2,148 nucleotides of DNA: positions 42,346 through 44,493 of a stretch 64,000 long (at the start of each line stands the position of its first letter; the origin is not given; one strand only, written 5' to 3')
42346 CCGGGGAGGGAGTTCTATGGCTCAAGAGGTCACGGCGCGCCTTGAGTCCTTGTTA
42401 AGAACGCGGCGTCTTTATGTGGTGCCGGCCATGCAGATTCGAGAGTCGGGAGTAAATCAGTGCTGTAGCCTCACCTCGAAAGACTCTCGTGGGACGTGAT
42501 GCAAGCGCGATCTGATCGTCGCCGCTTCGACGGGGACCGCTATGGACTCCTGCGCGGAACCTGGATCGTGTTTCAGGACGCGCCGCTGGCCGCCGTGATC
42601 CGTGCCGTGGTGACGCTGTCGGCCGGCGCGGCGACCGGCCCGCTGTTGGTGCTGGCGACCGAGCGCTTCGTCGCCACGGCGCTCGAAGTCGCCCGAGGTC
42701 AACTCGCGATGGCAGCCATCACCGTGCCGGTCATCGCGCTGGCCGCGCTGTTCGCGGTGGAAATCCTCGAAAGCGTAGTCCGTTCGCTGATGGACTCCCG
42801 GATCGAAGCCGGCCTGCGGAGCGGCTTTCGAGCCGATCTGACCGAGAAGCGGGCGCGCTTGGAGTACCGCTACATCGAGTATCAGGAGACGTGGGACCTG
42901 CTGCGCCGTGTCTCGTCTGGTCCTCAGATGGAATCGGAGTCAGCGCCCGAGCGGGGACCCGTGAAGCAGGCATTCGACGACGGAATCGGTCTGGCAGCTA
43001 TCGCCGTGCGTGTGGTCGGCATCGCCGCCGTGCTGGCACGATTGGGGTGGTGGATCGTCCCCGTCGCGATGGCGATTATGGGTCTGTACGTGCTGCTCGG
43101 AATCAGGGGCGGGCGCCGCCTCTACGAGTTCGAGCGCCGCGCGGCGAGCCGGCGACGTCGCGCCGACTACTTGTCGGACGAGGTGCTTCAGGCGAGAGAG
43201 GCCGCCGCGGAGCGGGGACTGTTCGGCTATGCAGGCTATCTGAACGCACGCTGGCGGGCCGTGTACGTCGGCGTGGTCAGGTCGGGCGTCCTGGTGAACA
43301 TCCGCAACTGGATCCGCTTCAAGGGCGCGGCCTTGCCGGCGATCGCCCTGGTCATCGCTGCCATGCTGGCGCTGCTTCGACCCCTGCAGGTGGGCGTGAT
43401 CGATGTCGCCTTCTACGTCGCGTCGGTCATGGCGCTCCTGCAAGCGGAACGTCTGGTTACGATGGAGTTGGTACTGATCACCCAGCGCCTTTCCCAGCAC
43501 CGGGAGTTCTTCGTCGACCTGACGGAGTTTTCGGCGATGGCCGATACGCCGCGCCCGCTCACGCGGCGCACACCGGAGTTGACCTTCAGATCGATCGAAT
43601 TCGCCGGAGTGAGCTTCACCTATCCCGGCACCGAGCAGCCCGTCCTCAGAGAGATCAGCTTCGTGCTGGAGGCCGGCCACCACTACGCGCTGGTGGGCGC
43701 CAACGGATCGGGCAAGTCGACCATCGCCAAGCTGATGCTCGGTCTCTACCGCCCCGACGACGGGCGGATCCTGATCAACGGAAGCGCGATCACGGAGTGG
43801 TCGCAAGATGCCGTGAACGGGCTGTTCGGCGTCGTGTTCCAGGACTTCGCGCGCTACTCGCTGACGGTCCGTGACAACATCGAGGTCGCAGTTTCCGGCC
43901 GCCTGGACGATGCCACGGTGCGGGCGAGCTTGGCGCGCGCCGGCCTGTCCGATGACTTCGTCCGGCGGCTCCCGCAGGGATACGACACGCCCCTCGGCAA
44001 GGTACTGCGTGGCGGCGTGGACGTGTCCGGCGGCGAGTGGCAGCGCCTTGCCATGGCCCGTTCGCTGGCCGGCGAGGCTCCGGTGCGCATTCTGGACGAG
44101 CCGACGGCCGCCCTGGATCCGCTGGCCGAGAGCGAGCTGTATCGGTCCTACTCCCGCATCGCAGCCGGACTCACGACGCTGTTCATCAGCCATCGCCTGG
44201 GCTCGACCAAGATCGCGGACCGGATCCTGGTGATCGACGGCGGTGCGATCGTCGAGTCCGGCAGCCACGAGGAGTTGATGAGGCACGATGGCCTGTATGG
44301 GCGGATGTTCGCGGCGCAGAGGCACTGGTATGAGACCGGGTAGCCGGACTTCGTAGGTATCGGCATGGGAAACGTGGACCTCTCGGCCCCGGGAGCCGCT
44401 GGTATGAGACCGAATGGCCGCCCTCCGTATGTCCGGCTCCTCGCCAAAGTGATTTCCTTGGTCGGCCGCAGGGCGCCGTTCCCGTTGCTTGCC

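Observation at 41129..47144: Two fused ABC exporters flanked by a ~1-kb direct duplication whose second copy is pseudogenised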

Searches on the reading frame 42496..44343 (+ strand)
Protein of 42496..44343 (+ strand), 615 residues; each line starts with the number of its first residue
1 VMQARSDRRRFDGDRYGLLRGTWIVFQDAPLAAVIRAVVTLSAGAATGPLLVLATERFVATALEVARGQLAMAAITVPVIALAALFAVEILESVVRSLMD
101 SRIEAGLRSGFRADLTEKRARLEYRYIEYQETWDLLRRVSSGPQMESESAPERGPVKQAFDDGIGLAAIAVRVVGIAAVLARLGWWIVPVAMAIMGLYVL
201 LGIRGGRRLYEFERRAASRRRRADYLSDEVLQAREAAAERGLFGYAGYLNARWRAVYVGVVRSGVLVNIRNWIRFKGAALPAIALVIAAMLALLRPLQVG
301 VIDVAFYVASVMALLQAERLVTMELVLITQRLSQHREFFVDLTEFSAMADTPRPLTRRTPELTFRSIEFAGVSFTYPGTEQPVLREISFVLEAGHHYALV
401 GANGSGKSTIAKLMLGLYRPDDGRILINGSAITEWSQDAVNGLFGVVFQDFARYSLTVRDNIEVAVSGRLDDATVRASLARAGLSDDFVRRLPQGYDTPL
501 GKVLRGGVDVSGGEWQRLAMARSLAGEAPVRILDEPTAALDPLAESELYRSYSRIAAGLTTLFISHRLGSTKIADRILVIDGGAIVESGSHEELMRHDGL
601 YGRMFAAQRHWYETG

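Call 7: search_protein_families(library=pfam, proteins=[window:42496-44343:+], max_evalue=0.01)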
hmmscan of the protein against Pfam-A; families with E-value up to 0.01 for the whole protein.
window:42496-44343:+ (615 aa): 4 families
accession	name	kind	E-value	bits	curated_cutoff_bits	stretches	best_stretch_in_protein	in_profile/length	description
PF00005.33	ABC_tran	-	8.6e-28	98.1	25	1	384-538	1-137/137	ABC transporter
PF13304.12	AAA_21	-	6.9e-05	23.5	27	0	398-414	3-19/304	AAA domain, putative AbiEii toxin, Type IV TA system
PF02463.25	SMC_N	-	0.0028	17.6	40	0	396-429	26-67/220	RecF/RecN/SMC N terminal domain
PF13555.12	AAA_29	-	0.0095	16.1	27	0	394-410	23-38/61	P-loop containing region of AAA domain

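Call 8: search_protein_families(library=ncbifam, proteins=[window:42496-44343:+], max_evalue=0.01)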
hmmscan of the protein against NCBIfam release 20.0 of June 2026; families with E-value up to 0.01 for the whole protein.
window:42496-44343:+ (615 aa): 190 families (the best 25 are shown)
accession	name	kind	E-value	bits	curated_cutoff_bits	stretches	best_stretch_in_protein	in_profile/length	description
TIGR02203.1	MsbA_lipidA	equivalog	7.7e-69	232.7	602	1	33-608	15-569/572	lipid A export permease/ATP-binding protein MsbA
TIGR02204.1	MsbA_rel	hypoth_equivalog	1.2e-59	202.5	780.4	1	331-606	303-573/576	ABC transporter, permease/ATP-binding protein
TIGR03375.1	type_I_sec_LssB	subfamily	6.4e-56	190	693.1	1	363-596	462-690/696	type I secretion system permease/ATPase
TIGR03796.1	NHLM_micro_ABC1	equivalog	3e-55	187.7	853.3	1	366-604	477-708/710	NHLP family bacteriocin export ABC transporter peptidase/permease/ATPase subunit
TIGR01846.1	type_I_sec_HlyB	subfamily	5.1e-55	187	725.55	1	301-608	387-692/694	type I secretion system permease/ATPase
NF010178.0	PRK13657.1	equivalog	5.3e-55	187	733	1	285-608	258-570/588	glucan ABC transporter ATP-binding protein/ permease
TIGR02857.1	CydD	equivalog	1.2e-54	186.2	435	1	350-579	303-528/529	thiol reductant ABC exporter subunit CydD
NF008381.0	PRK11176.1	equivalog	4.6e-54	183.8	867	1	283-608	265-579/582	lipid A ABC transporter ATP-binding protein/permease MsbA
TIGR00958.1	3a01208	subfamily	2.5e-53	181.4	874.6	1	365-604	477-710/711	antigen peptide transporter 2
NF008364.0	PRK11160.1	equivalog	6.1e-52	177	630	1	169-604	141-571/575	heme ABC transporter ATP-binding protein/permease CydC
NF045513.1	HepA_fam_ABC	equivalog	3.6e-51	174.3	725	1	365-603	372-604/610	heterocyst formation ABC transporter subunit HepA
TIGR03797.1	NHLM_micro_ABC2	equivalog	6.3e-51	173.7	709.4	1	67-608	172-685/686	NHLP bacteriocin export ABC transporter permease/ATPase subunit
TIGR02868.1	CydC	equivalog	6.9e-49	166.9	329.05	1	172-568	138-530/530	thiol reductant ABC exporter subunit CydC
NF052233.1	CphA_assoc_ABC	equivalog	6.3e-47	160.4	880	1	319-610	462-745/766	cyanophycin metabolism-associated ABC transporter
TIGR01192.1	chvA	subfamily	3.6e-45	154.7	585.4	1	283-604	248-566/585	glucan export ABC transporter ATP-binding protein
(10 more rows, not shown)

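Call 38: list_cluster_members(proteins=[window:42496-44343:+, window:44365-46179:+, P0001, P0091, window:47239-47625:+, window:40206-40592:-])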
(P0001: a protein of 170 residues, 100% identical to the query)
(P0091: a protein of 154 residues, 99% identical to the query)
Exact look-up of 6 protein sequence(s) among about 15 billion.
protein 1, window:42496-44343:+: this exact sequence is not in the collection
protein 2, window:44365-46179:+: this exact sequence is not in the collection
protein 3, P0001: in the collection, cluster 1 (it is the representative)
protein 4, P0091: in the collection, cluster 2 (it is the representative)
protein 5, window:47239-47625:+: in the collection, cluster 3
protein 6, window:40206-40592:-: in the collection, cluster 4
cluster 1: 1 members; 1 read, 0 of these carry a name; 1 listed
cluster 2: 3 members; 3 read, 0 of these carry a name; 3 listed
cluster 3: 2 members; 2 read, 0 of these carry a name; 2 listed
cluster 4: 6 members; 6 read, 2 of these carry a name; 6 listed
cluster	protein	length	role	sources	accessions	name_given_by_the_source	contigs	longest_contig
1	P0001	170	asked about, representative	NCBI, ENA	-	-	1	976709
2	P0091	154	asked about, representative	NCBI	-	-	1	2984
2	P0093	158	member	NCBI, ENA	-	-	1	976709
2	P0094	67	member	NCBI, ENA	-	-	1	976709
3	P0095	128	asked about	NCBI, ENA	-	-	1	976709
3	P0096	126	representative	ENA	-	-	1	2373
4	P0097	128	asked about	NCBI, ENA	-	-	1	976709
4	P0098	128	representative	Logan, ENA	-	-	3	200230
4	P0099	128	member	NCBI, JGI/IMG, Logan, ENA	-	PIN domain nuclease of toxin-antitoxin system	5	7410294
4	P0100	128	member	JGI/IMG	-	PIN domain nuclease of toxin-antitoxin system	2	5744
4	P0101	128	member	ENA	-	-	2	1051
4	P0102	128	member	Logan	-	-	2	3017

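Call 40: find_encoding_contigs(protein=P0096, flank=10000, max_places=5)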
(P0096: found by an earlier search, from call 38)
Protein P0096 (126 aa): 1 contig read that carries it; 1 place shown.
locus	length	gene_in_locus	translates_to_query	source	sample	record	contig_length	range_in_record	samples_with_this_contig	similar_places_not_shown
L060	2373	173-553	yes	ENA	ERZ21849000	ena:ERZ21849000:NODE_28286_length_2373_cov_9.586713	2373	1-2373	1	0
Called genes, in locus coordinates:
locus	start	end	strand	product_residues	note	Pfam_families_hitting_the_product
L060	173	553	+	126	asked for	-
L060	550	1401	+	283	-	-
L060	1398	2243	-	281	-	PF02633:Creatininase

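Call 49: find_homologous_proteins(query=window:42496-44343:+, max_evalue=1e-150)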
Query window:42496-44343:+ (615 aa): 113 proteins with E <= 1e-150 among 8000 candidates.
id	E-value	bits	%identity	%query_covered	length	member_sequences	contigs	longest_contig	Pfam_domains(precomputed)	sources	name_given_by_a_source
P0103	0.0e+0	1322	100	100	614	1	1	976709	PF00005.34,PF13304.13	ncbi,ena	-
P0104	0.0e+0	1196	91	97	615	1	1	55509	PF00005.34,PF13304.13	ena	-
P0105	0.0e+0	1190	90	99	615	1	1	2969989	PF00005.34,PF13304.13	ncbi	-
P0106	0.0e+0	1183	90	97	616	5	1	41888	PF00005.34,PF13304.13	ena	-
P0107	0.0e+0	1174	90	97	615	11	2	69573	PF00005.34,PF13304.13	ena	-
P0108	0.0e+0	1168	88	97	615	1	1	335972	PF00005.34,PF13304.13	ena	-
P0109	0.0e+0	1155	88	97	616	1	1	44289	PF00005.34,PF13304.13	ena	-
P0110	0.0e+0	1155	87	100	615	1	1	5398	PF00005.34,PF13304.13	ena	-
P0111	0.0e+0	1153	88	100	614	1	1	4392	PF00005.34,PF13304.13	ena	-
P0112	0.0e+0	1151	87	100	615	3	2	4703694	PF00005.34,PF13304.13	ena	-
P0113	0.0e+0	1151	88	97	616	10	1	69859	PF00005.34,PF13304.13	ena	-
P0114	0.0e+0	1147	87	97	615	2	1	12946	PF00005.34,PF13304.13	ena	-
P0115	0.0e+0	1146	87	97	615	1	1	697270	PF00005.34,PF13304.13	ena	-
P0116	0.0e+0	1146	88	99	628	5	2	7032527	PF00005.34,PF13304.13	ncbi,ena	-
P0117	0.0e+0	1146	87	99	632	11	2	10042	PF00005.34,PF13304.13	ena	-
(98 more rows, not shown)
